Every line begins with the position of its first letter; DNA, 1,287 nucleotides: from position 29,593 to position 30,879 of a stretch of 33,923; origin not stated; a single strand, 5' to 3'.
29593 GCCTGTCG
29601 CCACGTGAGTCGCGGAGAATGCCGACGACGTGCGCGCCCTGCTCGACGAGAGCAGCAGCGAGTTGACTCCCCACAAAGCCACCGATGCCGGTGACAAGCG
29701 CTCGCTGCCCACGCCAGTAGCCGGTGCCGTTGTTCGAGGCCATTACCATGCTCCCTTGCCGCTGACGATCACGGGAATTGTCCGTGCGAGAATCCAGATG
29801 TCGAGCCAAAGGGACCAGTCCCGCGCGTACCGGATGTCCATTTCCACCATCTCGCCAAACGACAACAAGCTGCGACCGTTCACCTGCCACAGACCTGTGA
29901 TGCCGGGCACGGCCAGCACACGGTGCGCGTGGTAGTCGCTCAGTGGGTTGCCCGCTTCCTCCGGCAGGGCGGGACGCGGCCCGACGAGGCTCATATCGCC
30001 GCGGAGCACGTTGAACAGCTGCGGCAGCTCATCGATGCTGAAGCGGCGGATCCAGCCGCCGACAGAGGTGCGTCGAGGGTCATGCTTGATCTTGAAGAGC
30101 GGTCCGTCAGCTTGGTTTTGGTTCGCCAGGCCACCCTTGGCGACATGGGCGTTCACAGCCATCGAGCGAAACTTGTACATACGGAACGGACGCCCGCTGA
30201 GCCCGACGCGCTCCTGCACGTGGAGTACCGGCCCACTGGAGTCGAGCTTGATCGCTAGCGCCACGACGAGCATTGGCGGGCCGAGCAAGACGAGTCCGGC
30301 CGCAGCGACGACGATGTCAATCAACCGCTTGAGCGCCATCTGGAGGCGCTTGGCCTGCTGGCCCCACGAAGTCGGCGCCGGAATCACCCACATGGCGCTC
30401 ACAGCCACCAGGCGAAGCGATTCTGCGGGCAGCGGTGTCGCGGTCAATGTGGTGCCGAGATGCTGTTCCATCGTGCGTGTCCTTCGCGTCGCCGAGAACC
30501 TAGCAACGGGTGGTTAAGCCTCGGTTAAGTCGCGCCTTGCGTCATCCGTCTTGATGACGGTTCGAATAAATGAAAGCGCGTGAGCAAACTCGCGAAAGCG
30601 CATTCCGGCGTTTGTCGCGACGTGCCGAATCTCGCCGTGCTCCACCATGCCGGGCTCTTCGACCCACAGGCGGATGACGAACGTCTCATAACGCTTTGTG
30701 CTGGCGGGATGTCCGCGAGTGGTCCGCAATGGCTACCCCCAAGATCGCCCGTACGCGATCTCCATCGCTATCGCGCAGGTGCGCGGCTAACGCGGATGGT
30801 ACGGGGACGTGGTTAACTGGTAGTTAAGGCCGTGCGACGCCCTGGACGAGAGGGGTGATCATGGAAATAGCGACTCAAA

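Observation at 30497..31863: SARP regulator with a self-consistent heptamer direct-repeat operator at four promoters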

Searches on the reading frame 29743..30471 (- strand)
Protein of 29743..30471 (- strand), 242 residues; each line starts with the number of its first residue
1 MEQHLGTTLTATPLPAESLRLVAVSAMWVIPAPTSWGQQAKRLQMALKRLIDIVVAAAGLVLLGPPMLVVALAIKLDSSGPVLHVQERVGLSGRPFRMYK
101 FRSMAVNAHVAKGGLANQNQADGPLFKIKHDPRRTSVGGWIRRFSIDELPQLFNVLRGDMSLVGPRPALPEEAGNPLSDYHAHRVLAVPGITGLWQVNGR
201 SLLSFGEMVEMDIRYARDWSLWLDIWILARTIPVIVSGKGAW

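Call 8: search_protein_families(library=pfam, proteins=[window:29743-30471:-], max_evalue=0.01)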
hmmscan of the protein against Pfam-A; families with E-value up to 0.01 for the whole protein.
window:29743-30471:- (242 aa): 1 family
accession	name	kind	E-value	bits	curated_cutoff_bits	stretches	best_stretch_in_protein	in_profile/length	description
PF02397.22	Bac_transf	-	5.1e-65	218.8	27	1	48-236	1-178/179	Bacterial sugar transferase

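Call 12: find_encoding_contigs(protein=window:29743-30471:-, flank=10000, max_places=6)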
Protein window:29743-30471:- (242 aa): 1 contig read that carries it; 1 place shown.
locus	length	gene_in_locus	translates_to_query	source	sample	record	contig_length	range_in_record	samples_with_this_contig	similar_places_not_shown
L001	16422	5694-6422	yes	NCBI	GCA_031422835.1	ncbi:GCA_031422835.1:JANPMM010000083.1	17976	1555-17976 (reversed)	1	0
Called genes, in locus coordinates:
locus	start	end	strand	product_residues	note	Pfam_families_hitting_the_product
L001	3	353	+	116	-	?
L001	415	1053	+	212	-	-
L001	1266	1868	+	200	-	PF07040:DUF1326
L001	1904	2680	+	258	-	PF09948:PpoB2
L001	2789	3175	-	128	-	-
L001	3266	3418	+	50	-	-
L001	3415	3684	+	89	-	PF13783:DUF4177 (weak)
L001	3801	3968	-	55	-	-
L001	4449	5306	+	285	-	PF00486:Trans_reg_C (weak), PF03704:BTAD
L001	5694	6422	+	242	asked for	PF02397:Bac_transf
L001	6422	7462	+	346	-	PF01073:3Beta_HSD, PF01370:Epimerase, PF02719:Polysacc_synt_2, PF04321:RmlD_sub_bind, PF07993:NAD_binding_4, PF13460:NAD_binding_10 (weak), PF16363:GDP_Man_Dehyd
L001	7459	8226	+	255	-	PF00483:NTP_transferase, PF12804:NTP_transf_3 (faint)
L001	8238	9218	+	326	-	PF13489:Methyltransf_23, PF13649:Methyltransf_25 (faint), PF08241:Methyltransf_11 (weak), PF08242:Methyltransf_12 (weak)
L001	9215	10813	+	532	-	PF17164:DUF5122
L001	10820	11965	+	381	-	PF01636:APH, PF02958:EcKL, PF07914:DUF1679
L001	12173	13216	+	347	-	PF13489:Methyltransf_23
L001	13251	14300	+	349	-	-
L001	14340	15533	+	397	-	PF13439:Glyco_transf_4, PF13579:Glyco_trans_4_4, PF20706:GT4-conflict, PF00534:Glycos_transf_1, PF13692:Glyco_trans_1_4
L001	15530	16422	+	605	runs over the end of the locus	PF13489:Methyltransf_23 (faint), PF00535:Glycos_transf_2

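Call 72: search_protein_families(library=ncbifam, proteins=[window:29743-30471:-], max_evalue=0.001)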
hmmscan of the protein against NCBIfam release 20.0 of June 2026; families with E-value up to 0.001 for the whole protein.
window:29743-30471:- (242 aa): 10 families
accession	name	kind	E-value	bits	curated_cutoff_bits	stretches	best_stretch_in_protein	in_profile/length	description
TIGR03025.1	EPS_sugtrans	subfamily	7e-86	289.2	295.55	1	30-241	240-444/445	exopolysaccharide biosynthesis polyprenyl glycosylphosphotransferase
TIGR03022.1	WbaP_sugtrans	subfamily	3.1e-72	244.3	403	1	40-241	251-455/456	undecaprenyl-phosphate galactose phosphotransferase WbaP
NF041877.1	EPS_EpsZ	equivalog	7.2e-72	242.5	800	1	39-241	257-458/459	exopolysaccharide biosynthesis polyisoprenyl-phosphate hexose-1-phosphate transferase EpsZ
TIGR03023.1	WcaJ_sugtrans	equivalog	2.3e-71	241.4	410.75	1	40-241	255-452/453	undecaprenyl-phosphate glucose phosphotransferase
NF052601.1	undeca_RfbP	equivalog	1.2e-54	185.2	330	1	40-238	37-238/244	undecaprenyl-phosphate galactose phosphotransferase family protein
TIGR03013.1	EpsB_2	subfamily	2.2e-50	172.1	393.35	1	26-241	236-442/443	TIGR03013 family XrtA/PEP-CTERM system glycosyltransferase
NF011751.0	PRK15204.1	equivalog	4.9e-45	154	907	1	39-241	271-475/476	undecaprenyl-phosphate galactose phosphotransferase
NF050817.1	PolSacchBiosHfsE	equivalog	3.4e-42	144.7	750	1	37-237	261-461/467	polysaccharide biosynthesis protein HfsE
NF007518.0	PRK10124.1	equivalog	5.5e-41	140.8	684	1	39-232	265-454/464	undecaprenyl-phosphate glucose phosphotransferase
NF045514.1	glycotran_HepC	equivalog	2.1e-28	99.1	140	1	34-171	103-215/220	heterocyst development glycosyltransferase HepC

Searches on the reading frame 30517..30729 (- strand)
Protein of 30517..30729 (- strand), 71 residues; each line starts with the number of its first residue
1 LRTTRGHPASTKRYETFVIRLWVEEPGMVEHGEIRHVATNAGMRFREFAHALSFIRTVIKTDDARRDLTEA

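Call 8: search_protein_families(library=pfam, proteins=[window:30517-30729:-], max_evalue=0.01)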
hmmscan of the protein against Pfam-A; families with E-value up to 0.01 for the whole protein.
window:30517-30729:- (71 aa): 0 families

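Call 13: find_encoding_contigs(protein=window:30517-30729:-, flank=10000, max_places=6)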
Protein window:30517-30729:- (71 aa): no gene with exactly this product is on record in the collection.

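Call 23: search_protein_representatives(protein=window:30517-30729:-)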
Query: 71 residues. Proteins with E-value up to 0.001 (for the whole library): 36; up to 1e-10: 8; up to 1e-30: 0. The best 36 are listed.
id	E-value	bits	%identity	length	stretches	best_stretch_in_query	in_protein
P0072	8.7e-17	76.5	62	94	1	1-63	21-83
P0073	1.3e-16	75.9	54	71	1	5-69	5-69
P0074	4.3e-13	64.9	57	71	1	4-57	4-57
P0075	1.8e-12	63.0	42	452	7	17-43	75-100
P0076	2.5e-12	62.5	57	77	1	4-57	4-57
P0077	3.6e-12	62.0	54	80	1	9-67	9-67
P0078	8.7e-12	60.8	52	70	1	6-60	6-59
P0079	8.8e-12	60.7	53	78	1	5-61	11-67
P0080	1.4e-10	57.0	51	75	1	3-59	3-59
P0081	3.1e-10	55.9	61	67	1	13-58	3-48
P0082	4.0e-10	55.5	53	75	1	12-61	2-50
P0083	6.2e-10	54.9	50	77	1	6-60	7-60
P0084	2.2e-09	53.2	53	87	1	12-58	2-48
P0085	5.7e-09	51.9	50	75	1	4-65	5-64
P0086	1.2e-08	50.9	47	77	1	10-68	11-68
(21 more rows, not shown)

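Call 25: find_homologous_proteins(query=window:30517-30729:-, max_evalue=0.01)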
Query seq(71 aa) (71 aa): 3 proteins with E <= 0.01 among 3 candidates.
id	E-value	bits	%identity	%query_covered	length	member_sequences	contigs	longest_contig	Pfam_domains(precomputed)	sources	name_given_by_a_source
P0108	5.1e-18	82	62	92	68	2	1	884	-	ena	-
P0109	9.6e-17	78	60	89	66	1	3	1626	-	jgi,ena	-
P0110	1.1e-11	62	55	94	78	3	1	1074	-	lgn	-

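Call 27: find_homologous_proteins(query=A2, max_evalue=0.001)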
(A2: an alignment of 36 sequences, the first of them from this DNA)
Query A2 (36 sequences) (71 aa, profile of the alignment): 85 proteins with E <= 0.001 among 667 candidates.
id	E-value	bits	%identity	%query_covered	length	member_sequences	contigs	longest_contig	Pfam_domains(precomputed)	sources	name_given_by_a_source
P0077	6.4e-23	98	55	82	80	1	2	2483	-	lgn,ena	-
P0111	7.3e-22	95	59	97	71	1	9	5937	-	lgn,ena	-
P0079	1.0e-21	94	52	85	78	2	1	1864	-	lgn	-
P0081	1.8e-21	93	64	62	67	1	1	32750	-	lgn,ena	-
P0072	2.3e-21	93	62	89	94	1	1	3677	-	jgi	jgi:hypothetical protein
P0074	4.5e-21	92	58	77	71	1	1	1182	-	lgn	-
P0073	4.8e-21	92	54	97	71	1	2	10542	-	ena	-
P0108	6.2e-21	92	62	92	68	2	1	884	-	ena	-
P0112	1.1e-20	91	52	87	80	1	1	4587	-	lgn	-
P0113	1.3e-20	91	54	80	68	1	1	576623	-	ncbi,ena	-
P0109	1.3e-20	91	60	89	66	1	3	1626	-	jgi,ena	-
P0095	2.0e-20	90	50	59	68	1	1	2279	-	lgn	-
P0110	2.8e-20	90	55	94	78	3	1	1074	-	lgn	-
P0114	2.9e-20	89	52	79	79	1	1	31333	-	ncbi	-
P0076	4.2e-20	89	55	82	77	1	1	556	-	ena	-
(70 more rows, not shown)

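Call 28: search_protein_families(library=pfam, alignment_id=A2, max_evalue=1)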
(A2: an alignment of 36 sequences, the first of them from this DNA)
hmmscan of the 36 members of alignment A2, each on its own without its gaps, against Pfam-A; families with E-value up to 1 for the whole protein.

A. member 1, seq(71 aa): 0 families

B. families by the number of members that match (of 36 scanned): 6 families
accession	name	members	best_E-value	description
PF00428.24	Ribosomal_60s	1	0.017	60s Acidic ribosomal protein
PF09950.15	Major_capside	1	0.1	Major capsid protein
PF01440.21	Gemini_AL2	1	0.11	Geminivirus AL2 protein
PF19702.4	DUF6200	1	0.12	Family of unknown function (DUF6200)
PF23706.1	Rv1893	1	0.22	Rv1893-like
PF03829.18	PTSIIA_gutA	1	0.23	PTS system glucitol/sorbitol-specific IIA component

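Call 38: predict_structure(alignment_id=A3)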
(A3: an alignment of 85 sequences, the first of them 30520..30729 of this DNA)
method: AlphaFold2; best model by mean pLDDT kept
length: 70 residues; sequences in the alignment: 85
mean_pLDDT: 82.4   pTM: 0.66
mean pLDDT of the five models: 82.4, 81.1, 81.0, 80.4, 80.2
residues with pLDDT >= 90: 38; 70-90: 14; 50-70: 12; < 50: 6
segments of 3 or more residues with pLDDT < 50: 2-6
pLDDT, mean of each block of 10 residues (from residue 1): 51 90 85 95 95 94 65
secondary structure, 60 per line:
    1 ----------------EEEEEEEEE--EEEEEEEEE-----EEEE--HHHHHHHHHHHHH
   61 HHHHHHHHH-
elements in order: E17-25 E28-36 E42-45 H48-69

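Call 42: fold_search(model_id=the predicted structure, library=pdb)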
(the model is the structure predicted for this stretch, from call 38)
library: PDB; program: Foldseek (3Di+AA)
matches with E <= 10: 267; with E <= 0.001: 0
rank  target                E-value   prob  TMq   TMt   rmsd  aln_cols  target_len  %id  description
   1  6orl_A                5.5e-01  0.90  0.54  0.18   2.8        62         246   18  RF1 pre-accommodated 70S complex at 24 ms (released 2019-06-19)
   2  9d7r_2w               8.0e-01  0.69  0.46  0.15   5.2        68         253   15  Crystal structure of the wild-type Thermus thermophilus 70S ribosome in complex with Fva1 antimicrobial peptide, mRNA (released 2024-11-13)
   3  5j30_XY               9.7e-01  0.75  0.52  0.17   4.8        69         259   17  Thermus thermophilus 70S termination complex containing E. coli RF1 (released 2016-10-12)
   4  4v63_AX               1.2e+00  0.51  0.44  0.11   5.1        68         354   15  Structural basis for translation termination on the 70S ribosome. (released 2014-07-09)
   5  4v67_AX               1.2e+00  0.69  0.51  0.12   4.5        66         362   12  Crystal structure of a translation termination complex formed with release factor RF2. (released 2014-07-09)
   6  1zyq_A                1.5e+00  0.60  0.44  0.06   4.0        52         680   15  T7 DNA polymerase in complex with 8oG and incoming ddATP (released 2005-11-22)
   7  7nqh_BL               1.6e+00  0.57  0.49  0.17   5.1        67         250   10  55S mammalian mitochondrial ribosome with mtRF1a and P-site tRNAMet (released 2021-05-05)
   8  4afs_C                1.6e+00  0.23  0.25  0.28   4.1        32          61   28  Human Chymase - Fynomer Complex (released 2012-07-11)
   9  8fzd_w                1.7e+00  0.63  0.51  0.13   4.5        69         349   16  Cryo-EM structure of an E. coli non-rotated ribosome termination complex bound with apoRF3, RF1, P- and E-site tRNAPhe (released 2024-07-17)
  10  2ihr                  1.7e+00  0.57  0.52  0.13   5.4        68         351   13  RF2 of Thermus thermophilus (released 2007-02-20)
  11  1skw_A                1.9e+00  0.54  0.44  0.06   4.0        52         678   15  Binary 3' complex of T7 DNA polymerase with a DNA primer/template containing a disordered cis-syn thymine dimer on the (released 2004-07-06)
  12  9mtq_2w               1.9e+00  0.44  0.46  0.15   5.1        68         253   15  Crystal structure of the wild-type Thermus thermophilus 70S ribosome in complex with mRNA, A-site GGD-mutant Release  (released 2025-06-18)
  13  5j30_QY               1.9e+00  0.44  0.50  0.16   5.3        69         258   19  Thermus thermophilus 70S termination complex containing E. coli RF1 (released 2016-10-12)
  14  5ikn_A                1.9e+00  0.30  0.38  0.06   5.0        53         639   17  Crystal Structure of the T7 Replisome in the Absence of DNA (released 2016-12-07)
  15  5o2r_v                2.0e+00  0.51  0.51  0.18   5.0        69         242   19  Cryo-EM structure of the proline-rich antimicrobial peptide Api137 bound to the terminating ribosome (released 2017-07-26)
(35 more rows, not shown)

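Call 72: search_protein_families(library=ncbifam, proteins=[window:30517-30729:-], max_evalue=0.001)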
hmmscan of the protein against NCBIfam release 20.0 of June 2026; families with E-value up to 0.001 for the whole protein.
window:30517-30729:- (71 aa): 0 families

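Call 78: find_related_loci(query=A3, collection=metagenome_contigs, flank=4000)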
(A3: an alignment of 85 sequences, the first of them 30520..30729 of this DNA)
Query A3 (70 aa) in metagenome_contigs; peptide patterns used: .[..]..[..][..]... (x = any residue, [..] = any of these).
42 stretches matched a pattern; 15 encode a relative of the query (tblastn E <= 1e-3); 15 distinct loci.
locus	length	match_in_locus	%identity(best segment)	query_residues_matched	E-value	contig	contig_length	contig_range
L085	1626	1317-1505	60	1-63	7e-23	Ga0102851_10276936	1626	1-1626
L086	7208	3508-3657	46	9-58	4e-14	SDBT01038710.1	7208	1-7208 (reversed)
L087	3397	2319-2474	50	5-58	1e-12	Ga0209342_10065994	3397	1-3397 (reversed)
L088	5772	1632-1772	43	14-60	4e-11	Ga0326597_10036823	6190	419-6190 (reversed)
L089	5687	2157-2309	41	13-63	6e-11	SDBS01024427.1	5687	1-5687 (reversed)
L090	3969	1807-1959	41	13-63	6e-11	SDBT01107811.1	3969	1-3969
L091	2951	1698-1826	42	13-55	1e-8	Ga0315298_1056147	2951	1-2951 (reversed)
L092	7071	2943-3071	42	13-55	2e-8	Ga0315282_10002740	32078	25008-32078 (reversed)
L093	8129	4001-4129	42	13-55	2e-8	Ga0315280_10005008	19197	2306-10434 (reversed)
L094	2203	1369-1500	39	12-55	2e-8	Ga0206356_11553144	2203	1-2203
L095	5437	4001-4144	31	13-60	6e-8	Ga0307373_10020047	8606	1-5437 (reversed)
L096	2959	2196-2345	32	13-62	6e-8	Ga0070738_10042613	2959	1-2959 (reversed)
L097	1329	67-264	33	2-70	1e-7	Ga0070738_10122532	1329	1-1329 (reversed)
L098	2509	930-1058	30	14-55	4e-5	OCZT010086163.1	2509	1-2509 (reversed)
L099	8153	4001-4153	33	5-55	4e-8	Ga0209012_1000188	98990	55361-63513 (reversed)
